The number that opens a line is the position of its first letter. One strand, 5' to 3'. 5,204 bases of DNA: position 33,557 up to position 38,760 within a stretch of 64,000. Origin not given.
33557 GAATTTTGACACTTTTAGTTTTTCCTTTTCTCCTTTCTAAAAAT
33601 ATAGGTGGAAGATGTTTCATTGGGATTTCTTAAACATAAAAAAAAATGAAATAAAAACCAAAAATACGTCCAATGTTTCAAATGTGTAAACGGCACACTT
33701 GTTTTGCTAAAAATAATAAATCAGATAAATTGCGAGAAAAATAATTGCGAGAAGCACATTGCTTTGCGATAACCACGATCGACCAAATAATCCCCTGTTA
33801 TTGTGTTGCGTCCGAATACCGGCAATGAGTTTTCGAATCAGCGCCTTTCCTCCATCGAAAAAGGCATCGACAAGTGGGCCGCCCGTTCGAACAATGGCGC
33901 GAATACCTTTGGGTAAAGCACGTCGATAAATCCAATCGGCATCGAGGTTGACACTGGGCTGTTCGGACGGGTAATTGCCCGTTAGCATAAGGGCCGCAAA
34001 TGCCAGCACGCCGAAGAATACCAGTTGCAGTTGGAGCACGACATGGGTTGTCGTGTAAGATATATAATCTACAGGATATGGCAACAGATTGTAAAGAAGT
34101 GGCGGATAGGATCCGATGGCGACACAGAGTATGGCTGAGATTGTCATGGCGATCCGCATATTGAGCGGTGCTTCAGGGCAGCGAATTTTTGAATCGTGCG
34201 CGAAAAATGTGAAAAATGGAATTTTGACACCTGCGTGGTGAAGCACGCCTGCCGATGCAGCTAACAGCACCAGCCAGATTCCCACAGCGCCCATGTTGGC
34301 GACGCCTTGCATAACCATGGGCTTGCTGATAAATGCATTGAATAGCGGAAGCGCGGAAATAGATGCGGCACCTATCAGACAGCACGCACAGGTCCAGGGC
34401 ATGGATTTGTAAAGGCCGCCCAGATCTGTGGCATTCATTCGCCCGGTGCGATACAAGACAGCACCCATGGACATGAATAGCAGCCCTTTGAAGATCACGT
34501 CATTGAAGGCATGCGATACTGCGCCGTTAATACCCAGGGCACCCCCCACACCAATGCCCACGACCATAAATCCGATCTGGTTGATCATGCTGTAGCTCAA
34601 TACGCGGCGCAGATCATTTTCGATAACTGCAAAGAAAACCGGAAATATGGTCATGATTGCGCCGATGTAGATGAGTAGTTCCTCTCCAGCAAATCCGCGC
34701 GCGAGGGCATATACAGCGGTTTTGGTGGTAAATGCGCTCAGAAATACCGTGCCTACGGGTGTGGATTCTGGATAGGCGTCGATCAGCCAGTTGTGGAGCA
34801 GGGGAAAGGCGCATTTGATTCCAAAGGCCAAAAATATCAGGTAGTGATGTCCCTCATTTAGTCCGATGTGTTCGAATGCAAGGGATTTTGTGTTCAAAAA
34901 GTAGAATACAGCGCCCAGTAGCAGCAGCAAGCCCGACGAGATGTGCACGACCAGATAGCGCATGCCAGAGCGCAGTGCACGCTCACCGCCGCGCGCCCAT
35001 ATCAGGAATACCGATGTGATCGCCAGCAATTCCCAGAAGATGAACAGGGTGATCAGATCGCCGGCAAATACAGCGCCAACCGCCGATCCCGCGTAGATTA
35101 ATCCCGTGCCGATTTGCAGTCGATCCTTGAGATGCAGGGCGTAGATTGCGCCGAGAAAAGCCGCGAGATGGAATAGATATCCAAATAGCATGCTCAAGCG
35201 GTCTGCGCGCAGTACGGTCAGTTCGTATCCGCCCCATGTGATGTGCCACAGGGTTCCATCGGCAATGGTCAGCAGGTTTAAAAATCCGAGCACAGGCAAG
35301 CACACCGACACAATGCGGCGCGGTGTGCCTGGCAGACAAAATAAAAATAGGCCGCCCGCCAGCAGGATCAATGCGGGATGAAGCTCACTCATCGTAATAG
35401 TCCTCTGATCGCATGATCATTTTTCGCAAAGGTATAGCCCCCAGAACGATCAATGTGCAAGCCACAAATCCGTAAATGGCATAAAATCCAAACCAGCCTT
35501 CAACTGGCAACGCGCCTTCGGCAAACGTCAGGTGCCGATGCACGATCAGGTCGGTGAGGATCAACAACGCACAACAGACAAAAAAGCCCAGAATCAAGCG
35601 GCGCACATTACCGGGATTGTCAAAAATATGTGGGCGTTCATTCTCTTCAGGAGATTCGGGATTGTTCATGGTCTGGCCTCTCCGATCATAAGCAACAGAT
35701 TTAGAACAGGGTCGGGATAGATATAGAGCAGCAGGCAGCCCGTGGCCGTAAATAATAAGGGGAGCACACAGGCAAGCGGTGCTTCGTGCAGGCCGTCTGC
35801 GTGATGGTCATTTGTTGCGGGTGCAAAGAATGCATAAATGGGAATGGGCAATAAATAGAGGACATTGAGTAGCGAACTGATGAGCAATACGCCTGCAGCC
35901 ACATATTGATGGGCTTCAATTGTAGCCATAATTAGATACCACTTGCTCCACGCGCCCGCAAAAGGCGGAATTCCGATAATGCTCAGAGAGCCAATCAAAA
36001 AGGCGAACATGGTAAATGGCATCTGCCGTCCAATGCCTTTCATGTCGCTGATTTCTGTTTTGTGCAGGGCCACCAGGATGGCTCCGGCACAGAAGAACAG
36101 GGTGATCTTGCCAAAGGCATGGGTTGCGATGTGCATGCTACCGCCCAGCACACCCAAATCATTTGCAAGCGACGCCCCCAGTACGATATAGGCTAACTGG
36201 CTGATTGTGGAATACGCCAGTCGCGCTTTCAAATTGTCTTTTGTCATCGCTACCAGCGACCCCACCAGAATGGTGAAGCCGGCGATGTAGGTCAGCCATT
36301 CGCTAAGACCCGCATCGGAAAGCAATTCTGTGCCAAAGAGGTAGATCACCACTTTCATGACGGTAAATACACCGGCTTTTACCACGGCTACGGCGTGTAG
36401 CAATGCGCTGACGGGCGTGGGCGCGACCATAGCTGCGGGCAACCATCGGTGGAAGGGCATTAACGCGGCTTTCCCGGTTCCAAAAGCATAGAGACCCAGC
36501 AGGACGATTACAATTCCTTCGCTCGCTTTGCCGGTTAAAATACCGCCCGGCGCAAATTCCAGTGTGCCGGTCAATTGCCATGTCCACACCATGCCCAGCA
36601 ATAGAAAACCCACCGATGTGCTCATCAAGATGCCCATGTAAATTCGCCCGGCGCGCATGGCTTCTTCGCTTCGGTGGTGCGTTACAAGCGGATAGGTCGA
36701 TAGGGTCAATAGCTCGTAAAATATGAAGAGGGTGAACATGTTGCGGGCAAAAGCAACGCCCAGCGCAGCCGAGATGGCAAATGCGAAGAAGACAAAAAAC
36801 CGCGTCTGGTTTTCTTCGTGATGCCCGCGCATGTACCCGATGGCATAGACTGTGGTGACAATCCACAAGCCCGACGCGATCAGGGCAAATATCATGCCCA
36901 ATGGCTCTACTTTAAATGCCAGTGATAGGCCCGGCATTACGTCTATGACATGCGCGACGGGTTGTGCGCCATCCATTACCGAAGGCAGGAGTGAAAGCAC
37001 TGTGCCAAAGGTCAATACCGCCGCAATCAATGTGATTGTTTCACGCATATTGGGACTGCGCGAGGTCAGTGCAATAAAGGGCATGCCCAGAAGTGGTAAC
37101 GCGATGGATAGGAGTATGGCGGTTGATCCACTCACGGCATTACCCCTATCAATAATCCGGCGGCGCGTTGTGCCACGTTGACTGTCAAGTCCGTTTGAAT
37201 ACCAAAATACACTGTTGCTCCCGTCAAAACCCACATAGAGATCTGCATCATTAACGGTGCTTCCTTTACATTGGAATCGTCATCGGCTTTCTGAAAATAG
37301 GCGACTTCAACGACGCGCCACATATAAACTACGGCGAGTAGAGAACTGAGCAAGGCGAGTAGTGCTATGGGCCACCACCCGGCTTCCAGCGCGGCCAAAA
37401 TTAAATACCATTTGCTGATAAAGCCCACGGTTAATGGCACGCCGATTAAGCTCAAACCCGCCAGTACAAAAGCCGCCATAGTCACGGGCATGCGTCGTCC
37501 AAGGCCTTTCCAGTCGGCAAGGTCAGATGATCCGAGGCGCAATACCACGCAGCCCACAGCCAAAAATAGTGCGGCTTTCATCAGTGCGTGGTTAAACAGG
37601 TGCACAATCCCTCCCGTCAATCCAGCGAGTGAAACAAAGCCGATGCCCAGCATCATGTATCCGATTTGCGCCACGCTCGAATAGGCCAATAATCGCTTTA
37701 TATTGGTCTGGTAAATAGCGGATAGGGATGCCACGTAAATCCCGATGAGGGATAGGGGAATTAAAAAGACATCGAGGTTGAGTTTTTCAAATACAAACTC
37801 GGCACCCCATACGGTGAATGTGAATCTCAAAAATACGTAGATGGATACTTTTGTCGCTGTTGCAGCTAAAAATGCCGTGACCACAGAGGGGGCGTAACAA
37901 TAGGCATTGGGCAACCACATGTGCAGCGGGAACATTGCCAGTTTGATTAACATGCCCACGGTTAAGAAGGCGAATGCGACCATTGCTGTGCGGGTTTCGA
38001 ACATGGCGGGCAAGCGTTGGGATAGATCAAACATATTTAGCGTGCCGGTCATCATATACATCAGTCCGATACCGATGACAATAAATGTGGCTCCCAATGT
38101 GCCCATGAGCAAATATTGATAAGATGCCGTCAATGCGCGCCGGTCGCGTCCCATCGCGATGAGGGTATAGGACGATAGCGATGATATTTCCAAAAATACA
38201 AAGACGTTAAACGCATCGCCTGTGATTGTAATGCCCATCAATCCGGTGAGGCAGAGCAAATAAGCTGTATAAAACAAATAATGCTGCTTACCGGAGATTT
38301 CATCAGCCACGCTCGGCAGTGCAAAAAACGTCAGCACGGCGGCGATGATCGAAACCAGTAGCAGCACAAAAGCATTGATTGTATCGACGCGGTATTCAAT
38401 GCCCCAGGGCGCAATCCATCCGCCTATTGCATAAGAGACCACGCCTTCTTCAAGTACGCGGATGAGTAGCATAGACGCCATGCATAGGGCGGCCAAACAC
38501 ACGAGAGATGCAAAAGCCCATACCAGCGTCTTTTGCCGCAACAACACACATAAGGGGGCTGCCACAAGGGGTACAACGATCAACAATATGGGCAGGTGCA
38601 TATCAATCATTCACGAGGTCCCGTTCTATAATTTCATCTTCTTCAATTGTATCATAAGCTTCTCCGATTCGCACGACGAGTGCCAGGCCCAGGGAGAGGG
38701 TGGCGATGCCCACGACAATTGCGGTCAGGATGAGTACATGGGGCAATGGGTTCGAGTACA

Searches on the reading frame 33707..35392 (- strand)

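Call 13: search_protein_families(library=pfam, proteins=[window:33707-35392:-], max_evalue=0.001)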
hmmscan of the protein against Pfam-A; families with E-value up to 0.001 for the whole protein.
window:33707-35392:- (561 aa): 1 family
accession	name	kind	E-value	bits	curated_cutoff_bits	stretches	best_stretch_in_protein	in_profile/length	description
PF00361.26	Proton_antipo_M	-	3.8e-42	144.9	21.5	1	110-376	1-287/294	NADH:quinone oxidoreductase/Mrp antiporter, TM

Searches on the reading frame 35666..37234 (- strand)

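Call 13: search_protein_families(library=pfam, proteins=[window:35666-37234:-], max_evalue=0.001)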
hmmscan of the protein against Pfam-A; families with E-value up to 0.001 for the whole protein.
window:35666-37234:- (522 aa): 2 families
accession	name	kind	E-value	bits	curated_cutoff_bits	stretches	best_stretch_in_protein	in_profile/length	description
PF00361.26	Proton_antipo_M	-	3.3e-54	184.5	21.5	1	163-456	1-293/294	NADH:quinone oxidoreductase/Mrp antiporter, TM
PF00662.26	Proton_antipo_N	-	7.2e-07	29.5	24.5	1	103-147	9-51/51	NADH-Ubiquinone oxidoreductase (complex I), chain 5 N-terminus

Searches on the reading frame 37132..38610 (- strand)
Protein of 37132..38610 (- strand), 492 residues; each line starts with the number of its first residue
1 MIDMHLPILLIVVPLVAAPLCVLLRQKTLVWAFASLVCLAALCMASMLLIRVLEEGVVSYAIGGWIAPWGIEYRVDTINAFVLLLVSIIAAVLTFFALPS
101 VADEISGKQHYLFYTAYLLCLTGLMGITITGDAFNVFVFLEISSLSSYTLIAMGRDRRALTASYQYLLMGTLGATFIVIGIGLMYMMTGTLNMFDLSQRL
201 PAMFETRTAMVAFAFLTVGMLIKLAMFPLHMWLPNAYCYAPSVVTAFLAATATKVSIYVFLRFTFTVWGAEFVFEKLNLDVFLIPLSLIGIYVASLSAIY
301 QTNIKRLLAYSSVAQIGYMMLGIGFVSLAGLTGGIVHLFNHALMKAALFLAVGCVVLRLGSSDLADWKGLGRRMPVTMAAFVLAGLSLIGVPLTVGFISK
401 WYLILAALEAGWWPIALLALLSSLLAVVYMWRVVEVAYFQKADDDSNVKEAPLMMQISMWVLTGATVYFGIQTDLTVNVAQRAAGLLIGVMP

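Call 13: search_protein_families(library=pfam, proteins=[window:37132-38610:-], max_evalue=0.001)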
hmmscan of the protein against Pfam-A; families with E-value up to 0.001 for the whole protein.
window:37132-38610:- (492 aa): 2 families
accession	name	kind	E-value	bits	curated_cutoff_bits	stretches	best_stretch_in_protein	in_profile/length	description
PF00361.26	Proton_antipo_M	-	7.7e-68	229.3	21.5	1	132-425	3-293/294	NADH:quinone oxidoreductase/Mrp antiporter, TM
PF10125.14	NADHdeh_related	-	9.8e-08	32.1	27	1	118-229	75-181/218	NADH dehydrogenase I, subunit N related protein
